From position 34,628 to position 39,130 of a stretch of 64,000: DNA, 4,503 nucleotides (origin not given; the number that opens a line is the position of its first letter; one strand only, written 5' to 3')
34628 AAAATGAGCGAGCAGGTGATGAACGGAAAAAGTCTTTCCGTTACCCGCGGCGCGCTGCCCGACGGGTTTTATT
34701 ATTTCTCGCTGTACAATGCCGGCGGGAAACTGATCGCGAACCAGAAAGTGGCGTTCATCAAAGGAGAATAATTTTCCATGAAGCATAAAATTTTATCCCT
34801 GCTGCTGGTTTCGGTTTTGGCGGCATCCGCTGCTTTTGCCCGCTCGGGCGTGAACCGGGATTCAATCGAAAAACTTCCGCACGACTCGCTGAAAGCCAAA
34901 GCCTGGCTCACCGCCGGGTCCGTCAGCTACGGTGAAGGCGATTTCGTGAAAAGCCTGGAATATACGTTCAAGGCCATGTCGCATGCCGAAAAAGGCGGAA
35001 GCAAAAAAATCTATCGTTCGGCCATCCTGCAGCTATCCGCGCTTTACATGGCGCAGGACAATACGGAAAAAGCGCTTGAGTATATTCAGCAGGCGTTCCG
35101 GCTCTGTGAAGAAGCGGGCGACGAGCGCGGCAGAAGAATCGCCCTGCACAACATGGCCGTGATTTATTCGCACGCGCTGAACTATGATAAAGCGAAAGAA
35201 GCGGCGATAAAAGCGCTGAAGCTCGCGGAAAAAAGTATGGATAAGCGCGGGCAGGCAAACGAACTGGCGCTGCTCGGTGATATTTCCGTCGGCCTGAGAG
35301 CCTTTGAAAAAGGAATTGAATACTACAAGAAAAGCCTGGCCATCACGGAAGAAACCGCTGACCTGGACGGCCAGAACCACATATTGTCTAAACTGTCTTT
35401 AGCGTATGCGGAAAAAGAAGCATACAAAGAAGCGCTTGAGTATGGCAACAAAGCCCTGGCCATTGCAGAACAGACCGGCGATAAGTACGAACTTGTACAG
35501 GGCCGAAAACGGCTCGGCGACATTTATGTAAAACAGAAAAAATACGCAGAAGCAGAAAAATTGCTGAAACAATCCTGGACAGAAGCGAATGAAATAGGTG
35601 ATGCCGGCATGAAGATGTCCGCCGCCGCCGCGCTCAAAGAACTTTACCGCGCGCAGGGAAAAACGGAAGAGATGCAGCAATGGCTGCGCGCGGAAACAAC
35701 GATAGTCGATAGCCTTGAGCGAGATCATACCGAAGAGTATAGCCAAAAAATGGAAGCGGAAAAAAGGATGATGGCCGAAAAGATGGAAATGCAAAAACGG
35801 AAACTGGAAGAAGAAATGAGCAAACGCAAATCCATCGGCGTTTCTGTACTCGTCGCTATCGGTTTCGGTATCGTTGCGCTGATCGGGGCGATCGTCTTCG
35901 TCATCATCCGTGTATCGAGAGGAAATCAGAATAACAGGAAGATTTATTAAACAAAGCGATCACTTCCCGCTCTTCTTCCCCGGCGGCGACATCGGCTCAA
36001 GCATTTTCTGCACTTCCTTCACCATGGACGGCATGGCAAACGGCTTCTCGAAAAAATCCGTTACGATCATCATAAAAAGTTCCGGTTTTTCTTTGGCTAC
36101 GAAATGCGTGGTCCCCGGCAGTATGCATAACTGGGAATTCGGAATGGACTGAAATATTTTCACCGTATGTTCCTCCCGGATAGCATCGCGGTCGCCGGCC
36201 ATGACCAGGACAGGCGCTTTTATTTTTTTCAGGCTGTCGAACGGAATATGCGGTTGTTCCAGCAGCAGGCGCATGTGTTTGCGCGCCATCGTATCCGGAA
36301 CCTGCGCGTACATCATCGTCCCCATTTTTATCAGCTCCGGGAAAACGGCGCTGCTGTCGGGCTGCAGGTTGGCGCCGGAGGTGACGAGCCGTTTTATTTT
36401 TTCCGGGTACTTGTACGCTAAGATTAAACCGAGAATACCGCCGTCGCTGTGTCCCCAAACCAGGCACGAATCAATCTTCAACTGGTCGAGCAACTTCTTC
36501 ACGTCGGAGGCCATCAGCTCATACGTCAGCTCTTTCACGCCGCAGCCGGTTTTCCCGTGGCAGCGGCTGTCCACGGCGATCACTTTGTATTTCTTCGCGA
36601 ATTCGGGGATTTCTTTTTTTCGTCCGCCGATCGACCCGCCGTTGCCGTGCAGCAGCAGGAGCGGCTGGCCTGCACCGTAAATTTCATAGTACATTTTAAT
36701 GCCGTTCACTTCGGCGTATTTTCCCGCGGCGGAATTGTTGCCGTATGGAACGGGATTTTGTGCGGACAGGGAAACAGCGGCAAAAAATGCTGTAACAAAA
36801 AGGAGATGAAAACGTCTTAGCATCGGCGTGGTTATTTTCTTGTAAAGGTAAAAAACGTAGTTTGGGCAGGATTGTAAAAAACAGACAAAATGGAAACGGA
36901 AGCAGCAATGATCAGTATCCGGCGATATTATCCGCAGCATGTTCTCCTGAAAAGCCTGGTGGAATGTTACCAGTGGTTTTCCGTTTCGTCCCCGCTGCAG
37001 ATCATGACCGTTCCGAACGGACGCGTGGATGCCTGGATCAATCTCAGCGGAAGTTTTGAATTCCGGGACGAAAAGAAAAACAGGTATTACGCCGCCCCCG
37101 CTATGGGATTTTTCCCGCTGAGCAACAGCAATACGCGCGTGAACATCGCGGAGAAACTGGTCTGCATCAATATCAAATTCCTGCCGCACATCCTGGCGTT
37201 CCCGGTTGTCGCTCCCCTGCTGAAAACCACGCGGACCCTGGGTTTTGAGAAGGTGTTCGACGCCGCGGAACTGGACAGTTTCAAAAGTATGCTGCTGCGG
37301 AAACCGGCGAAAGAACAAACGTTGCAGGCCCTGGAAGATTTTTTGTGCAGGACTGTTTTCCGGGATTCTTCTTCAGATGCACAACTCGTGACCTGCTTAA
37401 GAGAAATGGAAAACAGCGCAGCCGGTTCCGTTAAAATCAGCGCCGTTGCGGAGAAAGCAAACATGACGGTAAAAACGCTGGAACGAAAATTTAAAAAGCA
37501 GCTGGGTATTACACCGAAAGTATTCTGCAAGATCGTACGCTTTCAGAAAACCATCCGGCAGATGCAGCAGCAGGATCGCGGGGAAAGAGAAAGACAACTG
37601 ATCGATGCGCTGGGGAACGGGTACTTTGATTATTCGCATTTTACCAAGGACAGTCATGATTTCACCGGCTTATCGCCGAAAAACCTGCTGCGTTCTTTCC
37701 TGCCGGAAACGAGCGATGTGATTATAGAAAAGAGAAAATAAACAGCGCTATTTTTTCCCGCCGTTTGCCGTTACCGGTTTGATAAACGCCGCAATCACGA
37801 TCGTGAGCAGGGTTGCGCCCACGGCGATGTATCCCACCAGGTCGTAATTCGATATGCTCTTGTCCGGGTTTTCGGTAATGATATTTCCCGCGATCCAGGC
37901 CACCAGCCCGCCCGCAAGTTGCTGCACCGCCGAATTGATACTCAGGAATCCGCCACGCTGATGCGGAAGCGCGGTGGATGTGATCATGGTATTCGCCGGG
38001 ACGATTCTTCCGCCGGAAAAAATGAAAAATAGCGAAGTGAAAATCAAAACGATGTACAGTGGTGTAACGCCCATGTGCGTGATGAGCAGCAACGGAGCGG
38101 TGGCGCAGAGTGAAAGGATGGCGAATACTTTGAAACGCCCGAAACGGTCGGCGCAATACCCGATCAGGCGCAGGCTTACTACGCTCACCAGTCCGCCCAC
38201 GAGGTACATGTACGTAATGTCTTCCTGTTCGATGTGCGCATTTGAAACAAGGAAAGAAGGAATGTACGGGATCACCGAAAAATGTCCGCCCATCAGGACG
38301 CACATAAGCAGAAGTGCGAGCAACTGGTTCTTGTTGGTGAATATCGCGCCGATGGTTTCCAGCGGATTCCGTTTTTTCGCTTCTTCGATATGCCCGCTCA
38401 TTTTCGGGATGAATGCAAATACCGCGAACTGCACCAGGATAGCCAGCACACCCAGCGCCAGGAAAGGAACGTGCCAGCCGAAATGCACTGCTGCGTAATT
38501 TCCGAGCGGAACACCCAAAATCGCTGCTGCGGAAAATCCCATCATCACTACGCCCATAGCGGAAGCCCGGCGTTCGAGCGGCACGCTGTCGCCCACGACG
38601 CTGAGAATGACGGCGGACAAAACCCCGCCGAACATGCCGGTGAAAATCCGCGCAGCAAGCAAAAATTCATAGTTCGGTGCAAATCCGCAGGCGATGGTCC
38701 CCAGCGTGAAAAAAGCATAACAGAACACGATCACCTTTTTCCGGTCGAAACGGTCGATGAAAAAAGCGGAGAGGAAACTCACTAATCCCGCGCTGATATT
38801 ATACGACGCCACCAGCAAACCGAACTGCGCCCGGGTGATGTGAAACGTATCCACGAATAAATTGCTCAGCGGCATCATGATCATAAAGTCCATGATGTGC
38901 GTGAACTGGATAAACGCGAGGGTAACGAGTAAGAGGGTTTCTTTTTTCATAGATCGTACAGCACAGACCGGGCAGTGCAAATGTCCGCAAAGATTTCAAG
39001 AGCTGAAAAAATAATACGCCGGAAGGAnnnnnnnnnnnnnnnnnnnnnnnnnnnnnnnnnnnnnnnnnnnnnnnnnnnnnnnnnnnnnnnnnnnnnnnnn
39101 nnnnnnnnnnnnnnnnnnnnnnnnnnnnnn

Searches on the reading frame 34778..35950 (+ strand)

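Call 43: search_protein_families(library=pfam, proteins=[window:34778-35950:+], max_evalue=0.00001)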
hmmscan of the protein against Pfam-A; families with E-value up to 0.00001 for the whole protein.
window:34778-35950:+ (390 aa): 7 families
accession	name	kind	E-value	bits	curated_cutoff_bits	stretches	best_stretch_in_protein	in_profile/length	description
PF13424.12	TPR_12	-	4.2e-22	78.6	30.1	2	82-152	4-77/77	Tetratricopeptide repeat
PF07719.23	TPR_2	-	3.7e-16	58.3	27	0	122-152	3-33/34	Tetratricopeptide repeat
PF17874.7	TPR_MalT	-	5.3e-11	42.8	45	1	35-159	33-160/336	MalT-like TPR region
PF13374.12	TPR_10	-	9.3e-11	41.8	27.5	0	82-113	4-35/42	Tetratricopeptide repeat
PF00515.34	TPR_1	-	1.5e-10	40.9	27.8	0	122-152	3-33/34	Tetratricopeptide repeat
PF13181.12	TPR_8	-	4.9e-10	39.2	25.7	0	83-110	4-31/34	Tetratricopeptide repeat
PF13176.12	TPR_7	-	8.6e-09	35.2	27.9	0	245-265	4-24/36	Tetratricopeptide repeat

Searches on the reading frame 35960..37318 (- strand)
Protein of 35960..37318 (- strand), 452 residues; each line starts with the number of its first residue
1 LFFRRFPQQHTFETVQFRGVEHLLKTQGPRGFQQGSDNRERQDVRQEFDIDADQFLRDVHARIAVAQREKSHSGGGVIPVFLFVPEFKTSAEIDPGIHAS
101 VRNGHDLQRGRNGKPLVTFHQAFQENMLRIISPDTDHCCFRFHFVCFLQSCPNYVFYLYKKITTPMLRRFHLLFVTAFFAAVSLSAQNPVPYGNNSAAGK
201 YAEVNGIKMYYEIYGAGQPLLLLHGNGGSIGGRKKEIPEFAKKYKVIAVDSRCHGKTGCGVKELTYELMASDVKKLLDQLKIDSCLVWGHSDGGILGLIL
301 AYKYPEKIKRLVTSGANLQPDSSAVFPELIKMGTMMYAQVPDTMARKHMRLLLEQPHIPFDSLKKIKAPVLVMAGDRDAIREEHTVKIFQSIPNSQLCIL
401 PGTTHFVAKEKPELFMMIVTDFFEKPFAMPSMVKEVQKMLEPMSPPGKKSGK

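Call 43: search_protein_families(library=pfam, proteins=[window:35960-37318:-], max_evalue=0.00001)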
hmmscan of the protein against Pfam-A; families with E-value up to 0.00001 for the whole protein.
window:35960-37318:- (452 aa): 3 families
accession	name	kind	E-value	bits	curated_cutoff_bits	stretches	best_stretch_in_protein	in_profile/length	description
PF00561.26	Abhydrolase_1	-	1e-21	78.1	25.8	1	219-347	2-130/245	alpha/beta hydrolase fold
PF12146.15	Hydrolase_4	-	9.9e-14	51.6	27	1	221-332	8-125/239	Serine aminopeptidase, S33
PF12697.13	Abhydrolase_6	-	2.9e-09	38.4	26.3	1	220-415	1-214/217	Alpha/beta hydrolase family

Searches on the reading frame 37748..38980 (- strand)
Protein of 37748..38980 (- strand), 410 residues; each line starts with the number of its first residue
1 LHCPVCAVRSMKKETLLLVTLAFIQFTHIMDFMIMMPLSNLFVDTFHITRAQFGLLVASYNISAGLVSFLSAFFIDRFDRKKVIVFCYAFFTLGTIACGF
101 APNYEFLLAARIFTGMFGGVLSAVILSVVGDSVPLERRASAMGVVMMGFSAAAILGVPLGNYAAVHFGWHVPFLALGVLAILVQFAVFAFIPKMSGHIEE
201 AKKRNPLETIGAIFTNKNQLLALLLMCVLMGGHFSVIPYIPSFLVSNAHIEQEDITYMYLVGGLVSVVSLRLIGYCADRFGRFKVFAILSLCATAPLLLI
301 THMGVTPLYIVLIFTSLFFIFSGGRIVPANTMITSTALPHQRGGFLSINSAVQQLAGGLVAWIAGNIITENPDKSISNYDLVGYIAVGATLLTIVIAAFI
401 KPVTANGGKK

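Call 7: search_protein_families(library=ncbifam, proteins=[window:37748-38980:-])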
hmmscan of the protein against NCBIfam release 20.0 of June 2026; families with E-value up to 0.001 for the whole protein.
window:37748-38980:- (410 aa): 51 families (the best 25 are shown)
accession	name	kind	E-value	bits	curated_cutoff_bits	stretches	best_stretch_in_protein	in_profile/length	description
NF038077.1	MFS_export_MxcK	equivalog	1.8e-90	303.9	525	1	10-396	5-390/405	myxochelin export MFS transporter MxcK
NF002921.0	PRK03545.1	equivalog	4.8e-29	101.5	401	1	15-314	12-307/396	sugar transporter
TIGR00880.1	2_A_01_02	superfamily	4.7e-26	91.6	131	1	54-192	1-139/141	multidrug resistance protein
NF033135.1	cmx_cmrA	equivalog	2.3e-24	86.2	400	1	32-345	20-329/374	Cmx/CmrA family chloramphenicol efflux MFS transporter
TIGR00710.1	efflux_Bcr_CflA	subfamily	1.8e-23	83.6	200.9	1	44-370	33-360/385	Bcr/CflA family efflux MFS transporter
TIGR00895.1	2A0115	subfamily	3.1e-23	82.3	418.55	1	11-214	11-215/398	aromatic acid/H+ symport family MFS transporter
TIGR00711.1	efflux_EmrB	subfamily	5.6e-22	78.1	230.2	1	17-216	3-197/485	DHA2 family efflux MFS transporter permease subunit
TIGR00893.1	2A0114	subfamily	7.7e-21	74.5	395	1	46-396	24-398/399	D-galactonate transporter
NF012199.0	cml_V_MFS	exception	3.5e-20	72.3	830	1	43-369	30-350/412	chloramphenicol efflux MFS transporter CmlV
NF007498.0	PRK10091.1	equivalog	1.1e-18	67.4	499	1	18-322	5-307/390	MFS transporter AraJ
NF003024.0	PRK03893.1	subfamily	3.8e-18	65.6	604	1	31-231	36-236/497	sialate:H+ symport family MFS transporter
TIGR00881.1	2A0104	subfamily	3e-17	62.7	407.75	2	38-193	17-173/379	phosphoglycerate transporter protein PgtP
NF008654.0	PRK11652.1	equivalog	5.3e-15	55.2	479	1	15-367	8-359/397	multidrug efflux MFS transporter EmrD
TIGR00883.1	2A0106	subfamily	2.8e-14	53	443.45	1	69-379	53-390/400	metabolite/H+ symporter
NF053757.1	BclibactTpBcbE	equivalog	1.5e-13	50.5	600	1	18-394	4-389/394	bacillibactin exporter BcbE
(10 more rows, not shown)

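Call 8: search_protein_families(library=pfam, proteins=[window:37748-38980:-])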
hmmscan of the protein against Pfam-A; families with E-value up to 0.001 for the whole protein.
window:37748-38980:- (410 aa): 2 families
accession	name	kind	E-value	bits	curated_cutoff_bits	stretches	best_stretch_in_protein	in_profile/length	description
PF07690.21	MFS_1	-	8.3e-60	203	33.4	2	21-360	1-346/347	Major Facilitator Superfamily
PF00083.30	Sugar_tr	-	9.5e-17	61.4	22.3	2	50-192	45-192/452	Sugar (and other) transporter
